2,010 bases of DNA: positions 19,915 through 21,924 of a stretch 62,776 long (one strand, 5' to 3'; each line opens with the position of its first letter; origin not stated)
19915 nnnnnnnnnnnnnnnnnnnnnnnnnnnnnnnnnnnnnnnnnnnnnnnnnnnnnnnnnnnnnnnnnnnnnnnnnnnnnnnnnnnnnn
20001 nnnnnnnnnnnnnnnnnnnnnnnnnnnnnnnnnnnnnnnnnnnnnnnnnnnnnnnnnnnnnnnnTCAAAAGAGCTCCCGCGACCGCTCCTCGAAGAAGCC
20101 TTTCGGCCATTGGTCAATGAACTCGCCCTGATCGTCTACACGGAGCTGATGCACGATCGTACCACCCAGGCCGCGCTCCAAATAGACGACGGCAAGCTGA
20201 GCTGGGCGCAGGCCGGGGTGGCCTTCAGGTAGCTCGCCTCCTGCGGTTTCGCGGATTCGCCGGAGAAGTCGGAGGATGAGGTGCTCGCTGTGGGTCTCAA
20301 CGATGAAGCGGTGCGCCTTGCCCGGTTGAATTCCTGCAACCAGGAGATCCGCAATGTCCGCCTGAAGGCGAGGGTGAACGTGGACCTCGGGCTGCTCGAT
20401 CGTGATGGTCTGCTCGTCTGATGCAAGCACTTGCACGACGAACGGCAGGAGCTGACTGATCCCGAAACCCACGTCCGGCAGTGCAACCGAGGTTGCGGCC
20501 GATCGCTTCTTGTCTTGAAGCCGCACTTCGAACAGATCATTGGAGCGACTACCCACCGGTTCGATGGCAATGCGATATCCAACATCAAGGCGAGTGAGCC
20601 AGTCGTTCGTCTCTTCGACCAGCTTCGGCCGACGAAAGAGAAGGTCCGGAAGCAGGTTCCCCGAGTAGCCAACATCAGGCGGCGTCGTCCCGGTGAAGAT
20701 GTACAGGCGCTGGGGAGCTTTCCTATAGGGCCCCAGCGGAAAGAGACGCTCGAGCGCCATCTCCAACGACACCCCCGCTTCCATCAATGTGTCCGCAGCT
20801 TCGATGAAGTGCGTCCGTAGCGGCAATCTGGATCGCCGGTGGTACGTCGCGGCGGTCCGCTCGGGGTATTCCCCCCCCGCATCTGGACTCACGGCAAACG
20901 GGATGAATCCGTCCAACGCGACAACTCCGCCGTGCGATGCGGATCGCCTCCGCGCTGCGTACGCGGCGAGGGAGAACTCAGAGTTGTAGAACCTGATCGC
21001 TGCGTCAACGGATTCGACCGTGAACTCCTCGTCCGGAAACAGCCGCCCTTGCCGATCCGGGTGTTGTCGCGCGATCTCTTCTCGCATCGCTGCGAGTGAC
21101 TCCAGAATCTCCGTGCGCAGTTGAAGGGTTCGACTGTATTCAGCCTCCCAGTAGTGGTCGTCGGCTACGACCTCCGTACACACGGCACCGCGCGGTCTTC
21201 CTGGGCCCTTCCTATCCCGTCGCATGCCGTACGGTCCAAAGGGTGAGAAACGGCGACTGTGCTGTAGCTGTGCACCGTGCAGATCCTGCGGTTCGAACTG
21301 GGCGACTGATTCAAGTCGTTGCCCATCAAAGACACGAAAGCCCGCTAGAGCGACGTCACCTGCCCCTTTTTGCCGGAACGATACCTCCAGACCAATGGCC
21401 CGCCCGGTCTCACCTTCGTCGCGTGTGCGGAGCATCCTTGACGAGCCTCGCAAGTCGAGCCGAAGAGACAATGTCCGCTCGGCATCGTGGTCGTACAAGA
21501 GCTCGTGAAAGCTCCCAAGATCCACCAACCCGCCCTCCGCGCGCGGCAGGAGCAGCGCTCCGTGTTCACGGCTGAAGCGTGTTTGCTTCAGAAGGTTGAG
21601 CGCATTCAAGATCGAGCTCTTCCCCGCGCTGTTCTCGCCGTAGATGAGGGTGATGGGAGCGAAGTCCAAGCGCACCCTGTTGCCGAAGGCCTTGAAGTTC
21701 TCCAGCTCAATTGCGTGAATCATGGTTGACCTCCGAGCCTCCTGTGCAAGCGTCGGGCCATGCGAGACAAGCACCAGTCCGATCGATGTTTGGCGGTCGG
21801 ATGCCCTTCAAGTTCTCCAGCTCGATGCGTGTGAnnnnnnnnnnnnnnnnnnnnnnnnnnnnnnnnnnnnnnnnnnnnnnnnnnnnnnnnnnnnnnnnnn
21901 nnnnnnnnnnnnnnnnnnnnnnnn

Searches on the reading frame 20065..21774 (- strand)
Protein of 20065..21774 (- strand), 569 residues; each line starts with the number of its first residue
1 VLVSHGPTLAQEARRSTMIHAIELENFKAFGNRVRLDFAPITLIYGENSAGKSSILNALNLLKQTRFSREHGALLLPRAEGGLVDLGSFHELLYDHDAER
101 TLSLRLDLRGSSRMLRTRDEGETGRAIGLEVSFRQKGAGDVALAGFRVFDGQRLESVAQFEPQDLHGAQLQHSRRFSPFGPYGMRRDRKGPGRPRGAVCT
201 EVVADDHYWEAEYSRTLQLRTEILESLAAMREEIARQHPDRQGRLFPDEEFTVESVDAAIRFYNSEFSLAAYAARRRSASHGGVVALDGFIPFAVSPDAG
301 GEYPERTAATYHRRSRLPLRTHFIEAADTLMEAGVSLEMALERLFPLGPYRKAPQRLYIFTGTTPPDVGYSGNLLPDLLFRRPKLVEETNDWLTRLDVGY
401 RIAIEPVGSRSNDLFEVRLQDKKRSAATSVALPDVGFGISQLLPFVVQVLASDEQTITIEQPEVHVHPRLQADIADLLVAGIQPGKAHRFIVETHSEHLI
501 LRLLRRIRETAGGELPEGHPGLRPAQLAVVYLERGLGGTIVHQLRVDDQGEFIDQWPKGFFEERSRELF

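Call 3: search_protein_families(library=pfam, proteins=[window:20065-21774:-], max_evalue=0.1)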
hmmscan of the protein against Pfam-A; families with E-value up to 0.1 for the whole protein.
window:20065-21774:- (569 aa): 10 families
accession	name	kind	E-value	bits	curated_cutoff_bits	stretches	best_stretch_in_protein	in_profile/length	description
PF13175.12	AAA_15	-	4e-22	79.8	32.1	2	18-67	1-53/374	AAA ATPase domain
PF13304.12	AAA_21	-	7.9e-18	66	27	2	405-499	208-302/304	AAA domain, putative AbiEii toxin, Type IV TA system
PF13476.12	AAA_23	-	1.2e-09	39.6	27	1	22-62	2-42/201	AAA domain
PF02463.25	SMC_N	-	6.8e-07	29.4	40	1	18-60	1-45/220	RecF/RecN/SMC N terminal domain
PF12476.13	DUF3696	-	3.4e-05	24.4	22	1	524-568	3-49/52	Protein of unknown function (DUF3696)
PF13555.12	AAA_29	-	0.00023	21.3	27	1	21-61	3-44/61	P-loop containing region of AAA domain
PF13514.12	AAA_27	-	0.00065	19.8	22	1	19-60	3-47/206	AAA domain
PF11398.14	DUF2813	-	0.0012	18.7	21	1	21-62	5-45/372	Protein of unknown function (DUF2813)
PF13191.12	AAA_16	-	0.0065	17.4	32.6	1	31-76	16-64/167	AAA ATPase domain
PF13166.12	AAA_13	-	0.02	14.1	36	1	27-66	5-43/713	AAA domain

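Call 4: search_protein_families(library=padloc, proteins=[window:20065-21774:-], max_evalue=0.1)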
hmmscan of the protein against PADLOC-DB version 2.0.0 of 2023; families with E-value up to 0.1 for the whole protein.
window:20065-21774:- (569 aa): 141 families (the best 25 are shown)
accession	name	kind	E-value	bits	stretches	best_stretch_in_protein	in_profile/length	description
PDLC04707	PDC-M55A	-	4.4e-50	168.9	2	328-565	172-403/421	-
PDLC04148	HEC-03B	-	1.3e-48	164.2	2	332-564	204-437/458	-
PDLC03878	NsnB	-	1.4e-46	157.9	2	345-567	115-338/345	-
PDLC02979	AriA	-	1.5e-25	88.8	2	426-500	291-373/373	-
PDLC02980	AriA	-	3.2e-17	61.4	2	408-500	211-303/304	-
PDLC02335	AbiLi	-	7.5e-13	46.2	1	11-65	42-102/326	AbiLi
PDLC04177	HEC-01A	-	1.1e-12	45.7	2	17-66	3-53/393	-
PDLC00070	GajA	-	4.6e-11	40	2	453-499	290-336/596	AAA ATPase domain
PDLC00069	GajA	-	1.6e-10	38.1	2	19-66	3-50/687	AAA ATPase domain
PDLC00077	GajA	-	1.7e-10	38.1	2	19-62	3-47/616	AAA ATPase domain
PDLC04176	HEC-01A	-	2.1e-10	38.5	2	19-66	3-50/371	-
PDLC00096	GajA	-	5.6e-10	36.6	2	19-65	3-50/630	AAA ATPase domain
PDLC04178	HEC-01A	-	7.9e-10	36.3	1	15-64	5-53/399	-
PDLC04393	PDC-M07A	-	9.6e-10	36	1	18-107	1-89/435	-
PDLC04135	mad3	-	1.7e-09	35.8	1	19-141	2-103/374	mads_3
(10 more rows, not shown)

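Call 5: search_protein_families(library=ncbifam, proteins=[window:20065-21774:-], max_evalue=0.1)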
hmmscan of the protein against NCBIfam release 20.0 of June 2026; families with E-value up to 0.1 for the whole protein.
window:20065-21774:- (569 aa): 14 families
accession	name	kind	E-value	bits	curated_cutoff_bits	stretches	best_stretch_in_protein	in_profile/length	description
NF047739.1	antiphage_MADS3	equivalog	8.1e-09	35.1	420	1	18-111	1-92/427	methylation-associated defense system AAA family ATPase MAD3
NF053563.1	Rkd4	equivalog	1e-06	27.2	860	1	18-59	2-43/747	arcadin-4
NF041760.1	PtuA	equivalog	1.1e-06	27.8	500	1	13-60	46-93/524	retron Ec78 anti-phage system effector ATPase PtuA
TIGR00611.2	recf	equivalog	1.2e-06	27.9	172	1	19-70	1-52/339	DNA replication/repair protein RecF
NF038234.1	retron_eff_Eco8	equivalog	0.00013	20.8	250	1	19-60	3-44/679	retron Eco8 family effector endonuclease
TIGR02169.1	SMC_prok_A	equivalog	0.00017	19.5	729.4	1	19-59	2-43/1165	chromosome segregation protein SMC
NF003034.1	PRK03918.1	equivalog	0.0011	17.1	700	1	19-59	3-43/878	DNA double-strand break repair ATPase Rad50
NF045487.1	ASRP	equivalog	0.01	14.5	300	1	39-86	13-56/593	archaea-specific SMC-related protein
TIGR03185.1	DNA_S_dndD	equivalog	0.013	14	245.85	1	18-61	2-50/650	DNA sulfur modification protein DndD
NF002244.0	PRK01156.1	equivalog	0.017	13.2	847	1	18-60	2-44/895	DNA double-strand break repair ATPase Rad50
TIGR00618.1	sbcc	subfamily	0.02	12.8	478.5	1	22-59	6-47/1043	exonuclease subunit SbcC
NF041035.1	Rad50_Halo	equivalog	0.037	12.4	1000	1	20-59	4-43/883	DNA double-strand break repair ATPase Rad50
NF041034.1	Rad50_Sulf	equivalog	0.06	11.2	1000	1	19-59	3-43/872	DNA double-strand break repair ATPase Rad50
TIGR02168.1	SMC_prok_B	equivalog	0.086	10.5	567.35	0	19-59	2-43/1181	chromosome segregation protein SMC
